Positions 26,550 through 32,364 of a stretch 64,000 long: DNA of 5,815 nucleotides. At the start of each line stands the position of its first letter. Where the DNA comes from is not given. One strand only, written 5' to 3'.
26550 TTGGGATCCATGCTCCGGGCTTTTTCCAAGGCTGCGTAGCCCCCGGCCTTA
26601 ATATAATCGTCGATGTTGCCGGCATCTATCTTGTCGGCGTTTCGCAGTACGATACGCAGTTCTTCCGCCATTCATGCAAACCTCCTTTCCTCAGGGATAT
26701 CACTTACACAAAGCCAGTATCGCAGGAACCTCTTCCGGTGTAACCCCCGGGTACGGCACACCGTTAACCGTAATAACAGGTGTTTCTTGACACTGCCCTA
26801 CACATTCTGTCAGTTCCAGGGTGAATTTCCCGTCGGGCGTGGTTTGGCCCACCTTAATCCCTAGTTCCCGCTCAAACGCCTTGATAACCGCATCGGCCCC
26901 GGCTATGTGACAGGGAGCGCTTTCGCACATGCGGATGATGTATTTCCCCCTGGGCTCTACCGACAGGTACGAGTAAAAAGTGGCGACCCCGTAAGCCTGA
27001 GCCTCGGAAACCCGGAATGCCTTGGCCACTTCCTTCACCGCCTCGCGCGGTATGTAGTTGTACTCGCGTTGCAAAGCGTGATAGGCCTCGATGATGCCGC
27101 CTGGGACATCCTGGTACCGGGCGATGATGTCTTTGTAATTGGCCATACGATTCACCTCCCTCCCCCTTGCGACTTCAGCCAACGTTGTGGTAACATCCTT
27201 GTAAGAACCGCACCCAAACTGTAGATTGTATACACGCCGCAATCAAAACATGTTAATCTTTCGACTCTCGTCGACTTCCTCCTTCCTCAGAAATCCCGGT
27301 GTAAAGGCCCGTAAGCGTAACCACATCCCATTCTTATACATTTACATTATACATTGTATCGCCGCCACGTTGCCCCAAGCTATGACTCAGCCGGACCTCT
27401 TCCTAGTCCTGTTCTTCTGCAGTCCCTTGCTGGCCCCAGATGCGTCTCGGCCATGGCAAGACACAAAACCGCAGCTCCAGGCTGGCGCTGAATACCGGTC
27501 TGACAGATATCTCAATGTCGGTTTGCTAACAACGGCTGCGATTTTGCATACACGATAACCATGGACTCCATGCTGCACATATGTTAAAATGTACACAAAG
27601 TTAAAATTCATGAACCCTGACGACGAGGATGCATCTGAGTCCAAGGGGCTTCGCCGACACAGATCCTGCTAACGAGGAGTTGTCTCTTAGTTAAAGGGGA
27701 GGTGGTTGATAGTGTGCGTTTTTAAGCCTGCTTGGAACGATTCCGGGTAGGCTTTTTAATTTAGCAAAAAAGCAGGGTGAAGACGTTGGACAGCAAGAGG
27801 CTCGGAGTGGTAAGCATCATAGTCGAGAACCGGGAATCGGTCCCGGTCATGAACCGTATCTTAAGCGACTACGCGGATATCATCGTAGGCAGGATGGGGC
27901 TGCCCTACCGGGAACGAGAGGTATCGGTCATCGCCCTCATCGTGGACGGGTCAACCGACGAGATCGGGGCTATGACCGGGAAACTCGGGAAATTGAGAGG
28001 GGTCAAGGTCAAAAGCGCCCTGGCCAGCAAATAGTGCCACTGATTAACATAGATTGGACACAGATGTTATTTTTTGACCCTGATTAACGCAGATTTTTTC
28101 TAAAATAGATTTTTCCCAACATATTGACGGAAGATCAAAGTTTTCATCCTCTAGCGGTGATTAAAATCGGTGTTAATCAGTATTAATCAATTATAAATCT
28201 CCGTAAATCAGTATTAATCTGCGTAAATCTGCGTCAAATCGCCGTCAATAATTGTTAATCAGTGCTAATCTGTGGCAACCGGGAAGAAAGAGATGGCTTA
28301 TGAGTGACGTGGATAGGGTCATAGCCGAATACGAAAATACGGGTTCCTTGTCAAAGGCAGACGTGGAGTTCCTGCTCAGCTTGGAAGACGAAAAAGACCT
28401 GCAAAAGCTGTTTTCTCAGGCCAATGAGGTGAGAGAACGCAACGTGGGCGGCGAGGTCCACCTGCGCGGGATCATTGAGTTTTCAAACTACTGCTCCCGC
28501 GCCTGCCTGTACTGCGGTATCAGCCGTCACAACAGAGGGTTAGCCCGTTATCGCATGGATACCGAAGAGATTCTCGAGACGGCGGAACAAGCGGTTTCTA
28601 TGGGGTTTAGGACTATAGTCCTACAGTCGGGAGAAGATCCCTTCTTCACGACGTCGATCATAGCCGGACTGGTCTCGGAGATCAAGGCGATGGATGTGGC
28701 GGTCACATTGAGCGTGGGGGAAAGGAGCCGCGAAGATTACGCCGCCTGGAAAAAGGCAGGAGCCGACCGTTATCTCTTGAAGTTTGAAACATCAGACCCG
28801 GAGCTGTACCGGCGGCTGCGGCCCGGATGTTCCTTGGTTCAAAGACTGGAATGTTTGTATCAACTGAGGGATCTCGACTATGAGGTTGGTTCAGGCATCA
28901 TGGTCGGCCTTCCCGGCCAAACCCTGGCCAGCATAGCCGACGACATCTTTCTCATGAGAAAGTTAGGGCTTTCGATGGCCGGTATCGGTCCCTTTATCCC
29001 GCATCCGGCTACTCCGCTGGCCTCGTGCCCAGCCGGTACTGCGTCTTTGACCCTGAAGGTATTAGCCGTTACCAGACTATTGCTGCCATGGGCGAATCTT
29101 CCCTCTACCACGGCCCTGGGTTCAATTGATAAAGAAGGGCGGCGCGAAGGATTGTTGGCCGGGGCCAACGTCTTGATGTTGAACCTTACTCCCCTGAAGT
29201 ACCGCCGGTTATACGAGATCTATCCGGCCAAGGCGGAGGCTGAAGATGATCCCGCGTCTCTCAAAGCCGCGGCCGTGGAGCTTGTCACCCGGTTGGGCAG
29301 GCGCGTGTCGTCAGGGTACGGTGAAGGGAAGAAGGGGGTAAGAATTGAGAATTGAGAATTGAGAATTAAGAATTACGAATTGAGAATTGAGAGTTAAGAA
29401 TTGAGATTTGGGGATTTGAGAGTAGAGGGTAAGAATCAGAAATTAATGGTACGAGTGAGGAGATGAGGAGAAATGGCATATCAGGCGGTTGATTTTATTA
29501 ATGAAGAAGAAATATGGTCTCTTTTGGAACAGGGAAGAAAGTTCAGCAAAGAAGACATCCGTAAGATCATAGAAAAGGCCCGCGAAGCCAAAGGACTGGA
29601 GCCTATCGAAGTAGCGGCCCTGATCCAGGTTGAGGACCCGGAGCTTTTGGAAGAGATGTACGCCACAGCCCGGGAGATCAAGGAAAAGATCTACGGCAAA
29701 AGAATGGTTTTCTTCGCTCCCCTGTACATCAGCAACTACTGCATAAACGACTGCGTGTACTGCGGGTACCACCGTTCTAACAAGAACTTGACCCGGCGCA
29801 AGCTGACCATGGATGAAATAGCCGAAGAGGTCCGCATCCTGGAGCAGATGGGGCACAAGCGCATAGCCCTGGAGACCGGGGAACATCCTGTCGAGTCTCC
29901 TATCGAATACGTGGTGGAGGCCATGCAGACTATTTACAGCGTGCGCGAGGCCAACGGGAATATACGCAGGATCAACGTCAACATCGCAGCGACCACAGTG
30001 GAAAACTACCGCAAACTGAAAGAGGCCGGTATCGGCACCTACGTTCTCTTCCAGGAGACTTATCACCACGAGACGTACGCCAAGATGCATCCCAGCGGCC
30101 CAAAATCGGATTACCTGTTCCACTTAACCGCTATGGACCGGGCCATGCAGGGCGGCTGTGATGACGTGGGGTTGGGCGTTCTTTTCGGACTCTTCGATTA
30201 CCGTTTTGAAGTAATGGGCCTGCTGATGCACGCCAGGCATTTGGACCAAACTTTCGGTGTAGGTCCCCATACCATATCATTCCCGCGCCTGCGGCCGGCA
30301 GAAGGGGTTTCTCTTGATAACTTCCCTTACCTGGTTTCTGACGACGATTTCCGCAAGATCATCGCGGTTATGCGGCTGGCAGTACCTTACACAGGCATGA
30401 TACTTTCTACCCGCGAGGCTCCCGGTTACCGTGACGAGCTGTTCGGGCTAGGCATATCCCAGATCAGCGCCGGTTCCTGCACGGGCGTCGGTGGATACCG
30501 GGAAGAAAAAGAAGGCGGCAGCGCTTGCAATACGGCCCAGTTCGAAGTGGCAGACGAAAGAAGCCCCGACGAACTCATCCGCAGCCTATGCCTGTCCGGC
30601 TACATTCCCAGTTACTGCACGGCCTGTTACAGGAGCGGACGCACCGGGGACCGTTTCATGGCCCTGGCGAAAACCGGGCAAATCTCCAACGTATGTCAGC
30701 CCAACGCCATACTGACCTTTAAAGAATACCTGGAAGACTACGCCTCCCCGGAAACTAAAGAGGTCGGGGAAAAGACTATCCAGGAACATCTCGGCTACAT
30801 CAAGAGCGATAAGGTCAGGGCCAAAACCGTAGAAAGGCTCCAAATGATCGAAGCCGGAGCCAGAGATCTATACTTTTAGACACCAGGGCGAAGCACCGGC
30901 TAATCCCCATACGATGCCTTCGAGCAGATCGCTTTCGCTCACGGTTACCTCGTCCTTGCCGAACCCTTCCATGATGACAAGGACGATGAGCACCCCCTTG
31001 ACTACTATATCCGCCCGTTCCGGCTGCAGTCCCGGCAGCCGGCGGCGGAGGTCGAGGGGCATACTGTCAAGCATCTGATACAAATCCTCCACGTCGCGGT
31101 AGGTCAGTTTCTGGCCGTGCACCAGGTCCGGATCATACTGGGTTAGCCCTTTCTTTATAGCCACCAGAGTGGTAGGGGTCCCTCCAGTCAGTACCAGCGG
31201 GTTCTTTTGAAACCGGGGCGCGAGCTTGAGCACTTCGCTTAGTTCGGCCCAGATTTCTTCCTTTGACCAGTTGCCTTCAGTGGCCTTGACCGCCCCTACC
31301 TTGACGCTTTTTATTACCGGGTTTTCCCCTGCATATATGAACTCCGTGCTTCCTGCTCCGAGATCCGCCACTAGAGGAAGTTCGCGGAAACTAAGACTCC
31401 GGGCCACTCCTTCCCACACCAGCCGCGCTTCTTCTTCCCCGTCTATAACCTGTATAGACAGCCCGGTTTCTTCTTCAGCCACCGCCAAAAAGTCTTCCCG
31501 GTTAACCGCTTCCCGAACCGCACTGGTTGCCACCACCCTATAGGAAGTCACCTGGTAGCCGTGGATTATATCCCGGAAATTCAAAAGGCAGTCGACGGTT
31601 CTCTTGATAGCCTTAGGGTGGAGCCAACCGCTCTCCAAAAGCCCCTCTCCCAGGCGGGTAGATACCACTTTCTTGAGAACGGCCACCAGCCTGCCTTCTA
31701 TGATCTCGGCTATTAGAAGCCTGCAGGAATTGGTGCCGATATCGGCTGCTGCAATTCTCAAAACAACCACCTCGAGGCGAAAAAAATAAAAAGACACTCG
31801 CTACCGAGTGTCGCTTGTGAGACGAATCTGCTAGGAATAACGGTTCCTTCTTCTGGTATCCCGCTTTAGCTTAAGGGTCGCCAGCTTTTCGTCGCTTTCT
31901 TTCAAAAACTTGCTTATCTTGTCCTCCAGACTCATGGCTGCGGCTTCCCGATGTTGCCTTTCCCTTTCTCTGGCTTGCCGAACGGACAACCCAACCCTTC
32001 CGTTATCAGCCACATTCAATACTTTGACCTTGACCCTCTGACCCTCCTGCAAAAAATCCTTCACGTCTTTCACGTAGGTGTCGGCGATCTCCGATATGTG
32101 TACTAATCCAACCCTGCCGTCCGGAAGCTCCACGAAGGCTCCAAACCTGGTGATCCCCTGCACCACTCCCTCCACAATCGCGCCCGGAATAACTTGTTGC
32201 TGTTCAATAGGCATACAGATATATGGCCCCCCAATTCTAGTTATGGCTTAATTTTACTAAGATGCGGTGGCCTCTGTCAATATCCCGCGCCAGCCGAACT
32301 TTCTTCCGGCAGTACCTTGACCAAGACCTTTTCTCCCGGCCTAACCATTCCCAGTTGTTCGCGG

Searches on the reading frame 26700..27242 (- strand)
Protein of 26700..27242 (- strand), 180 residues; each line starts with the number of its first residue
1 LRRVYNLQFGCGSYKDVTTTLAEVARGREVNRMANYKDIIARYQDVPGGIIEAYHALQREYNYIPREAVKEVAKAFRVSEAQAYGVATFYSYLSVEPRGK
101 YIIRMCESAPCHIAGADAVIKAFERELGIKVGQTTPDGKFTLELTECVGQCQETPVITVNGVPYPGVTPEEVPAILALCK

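Call 60: search_protein_families(library=pfam, proteins=[window:26700-27242:-], max_evalue=1e-8)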
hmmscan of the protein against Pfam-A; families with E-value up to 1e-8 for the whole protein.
window:26700-27242:- (180 aa): 1 family
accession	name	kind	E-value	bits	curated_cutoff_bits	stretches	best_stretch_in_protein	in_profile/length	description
PF01257.25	2Fe-2S_thioredx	-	1.2e-47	161.9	24.8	1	37-179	2-144/145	Thioredoxin-like [2Fe-2S] ferredoxin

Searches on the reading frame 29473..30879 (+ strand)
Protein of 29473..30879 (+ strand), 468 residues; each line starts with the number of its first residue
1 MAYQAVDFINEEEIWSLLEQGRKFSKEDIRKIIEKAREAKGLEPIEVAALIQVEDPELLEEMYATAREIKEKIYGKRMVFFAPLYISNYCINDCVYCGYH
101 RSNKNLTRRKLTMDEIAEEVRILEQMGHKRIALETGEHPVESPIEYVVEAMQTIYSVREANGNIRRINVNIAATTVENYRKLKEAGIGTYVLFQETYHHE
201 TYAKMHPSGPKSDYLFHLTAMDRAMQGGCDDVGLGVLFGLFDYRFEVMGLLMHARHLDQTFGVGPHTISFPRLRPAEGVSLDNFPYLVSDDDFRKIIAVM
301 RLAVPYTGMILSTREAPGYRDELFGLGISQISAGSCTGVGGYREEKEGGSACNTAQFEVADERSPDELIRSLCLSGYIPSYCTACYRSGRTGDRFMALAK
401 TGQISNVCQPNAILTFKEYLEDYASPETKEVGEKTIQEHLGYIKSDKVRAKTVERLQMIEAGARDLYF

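Call 60: search_protein_families(library=pfam, proteins=[window:29473-30879:+], max_evalue=1e-8)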
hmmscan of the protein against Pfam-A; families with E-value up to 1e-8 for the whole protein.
window:29473-30879:+ (468 aa): 2 families
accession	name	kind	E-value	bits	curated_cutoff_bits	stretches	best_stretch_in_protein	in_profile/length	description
PF06968.18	BATS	-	2.3e-20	73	22.2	1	269-377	1-87/88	Biotin and Thiamin Synthesis associated domain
PF04055.27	Radical_SAM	-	3.7e-15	56.9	29.5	1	85-230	2-142/166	Radical SAM superfamily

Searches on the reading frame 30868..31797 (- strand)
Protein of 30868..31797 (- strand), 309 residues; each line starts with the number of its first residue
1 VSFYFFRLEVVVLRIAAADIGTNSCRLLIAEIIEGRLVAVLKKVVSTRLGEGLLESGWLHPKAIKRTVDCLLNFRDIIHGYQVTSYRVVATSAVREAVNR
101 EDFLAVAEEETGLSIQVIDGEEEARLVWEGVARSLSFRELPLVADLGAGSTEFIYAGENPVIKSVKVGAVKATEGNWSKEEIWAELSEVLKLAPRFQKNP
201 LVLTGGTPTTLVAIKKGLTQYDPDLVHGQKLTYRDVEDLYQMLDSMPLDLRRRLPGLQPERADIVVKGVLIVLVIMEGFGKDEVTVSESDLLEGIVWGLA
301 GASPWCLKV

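Call 11: search_protein_families(library=pfam, proteins=[window:30868-31797:-], max_evalue=0.000001)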
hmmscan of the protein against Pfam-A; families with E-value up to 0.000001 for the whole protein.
window:30868-31797:- (309 aa): 1 family
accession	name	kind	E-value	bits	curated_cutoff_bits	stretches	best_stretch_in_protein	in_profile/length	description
PF02541.22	Ppx-GppA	-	3.8e-52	177.9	27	1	28-299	1-281/285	Ppx/GppA phosphatase family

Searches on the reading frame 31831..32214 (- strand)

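Call 60: search_protein_families(library=pfam, proteins=[window:31831-32214:-], max_evalue=1e-8)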
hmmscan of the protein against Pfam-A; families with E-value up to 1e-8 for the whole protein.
window:31831-32214:- (127 aa): 2 families
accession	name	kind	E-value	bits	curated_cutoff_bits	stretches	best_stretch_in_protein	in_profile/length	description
PF00575.29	S1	-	4.6e-18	65.8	22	1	10-79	4-74/74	S1 RNA binding domain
PF23459.1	S1_RRP5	-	2e-09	38.3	27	1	10-70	3-65/72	RRP5 S1 domain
